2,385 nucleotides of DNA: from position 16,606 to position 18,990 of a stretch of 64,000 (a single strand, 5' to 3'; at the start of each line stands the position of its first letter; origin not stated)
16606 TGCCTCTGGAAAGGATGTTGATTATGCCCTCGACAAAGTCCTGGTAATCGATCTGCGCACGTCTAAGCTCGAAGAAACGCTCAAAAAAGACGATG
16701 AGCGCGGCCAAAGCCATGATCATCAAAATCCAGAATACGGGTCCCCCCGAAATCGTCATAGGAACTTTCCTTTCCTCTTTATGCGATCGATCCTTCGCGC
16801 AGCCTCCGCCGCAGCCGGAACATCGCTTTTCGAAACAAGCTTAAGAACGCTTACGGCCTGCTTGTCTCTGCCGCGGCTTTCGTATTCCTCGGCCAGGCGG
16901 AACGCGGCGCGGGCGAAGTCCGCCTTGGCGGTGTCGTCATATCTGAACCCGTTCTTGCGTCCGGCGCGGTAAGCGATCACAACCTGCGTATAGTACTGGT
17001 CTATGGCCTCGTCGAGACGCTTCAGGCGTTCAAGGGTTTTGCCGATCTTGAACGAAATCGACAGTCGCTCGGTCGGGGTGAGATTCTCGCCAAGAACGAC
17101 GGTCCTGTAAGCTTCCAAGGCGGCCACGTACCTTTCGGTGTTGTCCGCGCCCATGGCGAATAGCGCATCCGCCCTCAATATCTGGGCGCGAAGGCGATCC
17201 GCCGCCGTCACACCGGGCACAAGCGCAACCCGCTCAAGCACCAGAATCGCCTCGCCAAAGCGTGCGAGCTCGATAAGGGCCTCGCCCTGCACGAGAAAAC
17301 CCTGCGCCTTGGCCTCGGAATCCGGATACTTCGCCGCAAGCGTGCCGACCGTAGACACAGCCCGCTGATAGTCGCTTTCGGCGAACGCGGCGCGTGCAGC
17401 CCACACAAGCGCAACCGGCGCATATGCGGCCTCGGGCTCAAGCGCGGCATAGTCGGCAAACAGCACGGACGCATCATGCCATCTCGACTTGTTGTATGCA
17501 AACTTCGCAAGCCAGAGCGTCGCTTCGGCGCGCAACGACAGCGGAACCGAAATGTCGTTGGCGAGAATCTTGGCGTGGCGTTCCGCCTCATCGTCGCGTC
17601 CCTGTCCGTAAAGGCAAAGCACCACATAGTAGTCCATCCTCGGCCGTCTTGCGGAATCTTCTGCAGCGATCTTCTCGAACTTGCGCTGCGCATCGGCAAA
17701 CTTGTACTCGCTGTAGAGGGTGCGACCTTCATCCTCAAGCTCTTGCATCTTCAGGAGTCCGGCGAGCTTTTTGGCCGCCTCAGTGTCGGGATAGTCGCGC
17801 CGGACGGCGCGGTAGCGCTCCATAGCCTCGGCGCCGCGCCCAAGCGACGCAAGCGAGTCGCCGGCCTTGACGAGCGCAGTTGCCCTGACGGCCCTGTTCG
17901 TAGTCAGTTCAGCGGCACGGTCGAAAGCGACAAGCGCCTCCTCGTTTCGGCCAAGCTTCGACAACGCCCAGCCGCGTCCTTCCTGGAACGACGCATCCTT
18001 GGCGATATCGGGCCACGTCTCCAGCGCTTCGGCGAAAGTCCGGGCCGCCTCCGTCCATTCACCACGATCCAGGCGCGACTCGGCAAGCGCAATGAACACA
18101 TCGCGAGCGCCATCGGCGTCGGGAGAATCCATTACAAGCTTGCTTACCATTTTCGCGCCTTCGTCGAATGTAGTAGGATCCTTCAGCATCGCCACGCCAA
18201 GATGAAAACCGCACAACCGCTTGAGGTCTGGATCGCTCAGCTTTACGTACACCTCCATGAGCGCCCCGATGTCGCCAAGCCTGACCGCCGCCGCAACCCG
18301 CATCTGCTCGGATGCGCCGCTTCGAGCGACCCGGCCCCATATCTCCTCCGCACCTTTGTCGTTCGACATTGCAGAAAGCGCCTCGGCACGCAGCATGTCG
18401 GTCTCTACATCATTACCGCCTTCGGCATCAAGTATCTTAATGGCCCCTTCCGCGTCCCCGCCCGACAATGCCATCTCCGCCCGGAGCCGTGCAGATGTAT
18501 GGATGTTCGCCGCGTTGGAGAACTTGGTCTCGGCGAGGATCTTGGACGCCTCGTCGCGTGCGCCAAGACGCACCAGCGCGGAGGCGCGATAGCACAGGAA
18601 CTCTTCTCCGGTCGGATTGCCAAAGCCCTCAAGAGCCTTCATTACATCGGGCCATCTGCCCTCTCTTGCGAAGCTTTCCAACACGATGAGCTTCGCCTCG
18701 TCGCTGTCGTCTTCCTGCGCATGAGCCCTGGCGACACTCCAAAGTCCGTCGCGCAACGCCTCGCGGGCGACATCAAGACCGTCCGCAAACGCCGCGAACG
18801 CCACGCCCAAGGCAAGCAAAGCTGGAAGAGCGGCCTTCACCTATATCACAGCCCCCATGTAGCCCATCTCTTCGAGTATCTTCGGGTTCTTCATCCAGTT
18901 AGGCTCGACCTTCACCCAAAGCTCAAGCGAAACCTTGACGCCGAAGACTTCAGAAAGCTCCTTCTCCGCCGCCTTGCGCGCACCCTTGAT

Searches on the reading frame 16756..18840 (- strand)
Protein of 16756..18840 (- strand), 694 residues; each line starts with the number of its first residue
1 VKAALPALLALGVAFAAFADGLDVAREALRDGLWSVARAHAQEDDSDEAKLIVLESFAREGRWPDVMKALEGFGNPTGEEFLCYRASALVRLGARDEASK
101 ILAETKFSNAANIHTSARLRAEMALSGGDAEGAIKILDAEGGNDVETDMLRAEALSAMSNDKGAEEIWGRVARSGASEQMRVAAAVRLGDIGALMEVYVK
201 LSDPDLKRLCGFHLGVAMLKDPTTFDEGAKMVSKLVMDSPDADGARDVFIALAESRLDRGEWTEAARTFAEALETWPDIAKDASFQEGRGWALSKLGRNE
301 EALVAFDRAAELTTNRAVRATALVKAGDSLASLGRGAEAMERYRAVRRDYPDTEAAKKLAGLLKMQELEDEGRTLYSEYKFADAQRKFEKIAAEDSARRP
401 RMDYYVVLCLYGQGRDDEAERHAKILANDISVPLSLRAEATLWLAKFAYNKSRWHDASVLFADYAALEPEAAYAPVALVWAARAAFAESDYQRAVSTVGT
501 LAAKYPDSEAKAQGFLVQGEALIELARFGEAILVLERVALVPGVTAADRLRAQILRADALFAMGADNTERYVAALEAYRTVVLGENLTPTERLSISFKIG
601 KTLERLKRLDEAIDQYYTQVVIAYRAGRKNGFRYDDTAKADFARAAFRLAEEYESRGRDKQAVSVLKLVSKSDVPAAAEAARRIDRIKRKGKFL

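Call 48: search_protein_families(library=pfam, proteins=[window:16756-18840:-], max_evalue=0.00001)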
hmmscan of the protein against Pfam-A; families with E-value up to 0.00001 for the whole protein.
window:16756-18840:- (694 aa): 7 families
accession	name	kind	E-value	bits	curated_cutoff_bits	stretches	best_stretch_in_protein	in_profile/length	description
PF13432.12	TPR_16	-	1.9e-10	41.5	32.7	1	251-312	2-60/65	Tetratricopeptide repeat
PF14559.12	TPR_19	-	2.6e-10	40.9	25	0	485-554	1-68/68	Tetratricopeptide repeat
PF13174.12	TPR_6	-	1.1e-09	38.7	26.3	0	322-353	2-33/33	Tetratricopeptide repeat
PF07719.23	TPR_2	-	1.2e-09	37.9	27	0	288-313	6-31/34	Tetratricopeptide repeat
PF00515.34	TPR_1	-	1.9e-08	34.2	27.8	0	289-312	7-30/34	Tetratricopeptide repeat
PF13181.12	TPR_8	-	2.3e-08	34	25.7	0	289-313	7-31/34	Tetratricopeptide repeat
PF13428.12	TPR_14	-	3.1e-08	34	23.5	0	248-278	3-33/44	Tetratricopeptide repeat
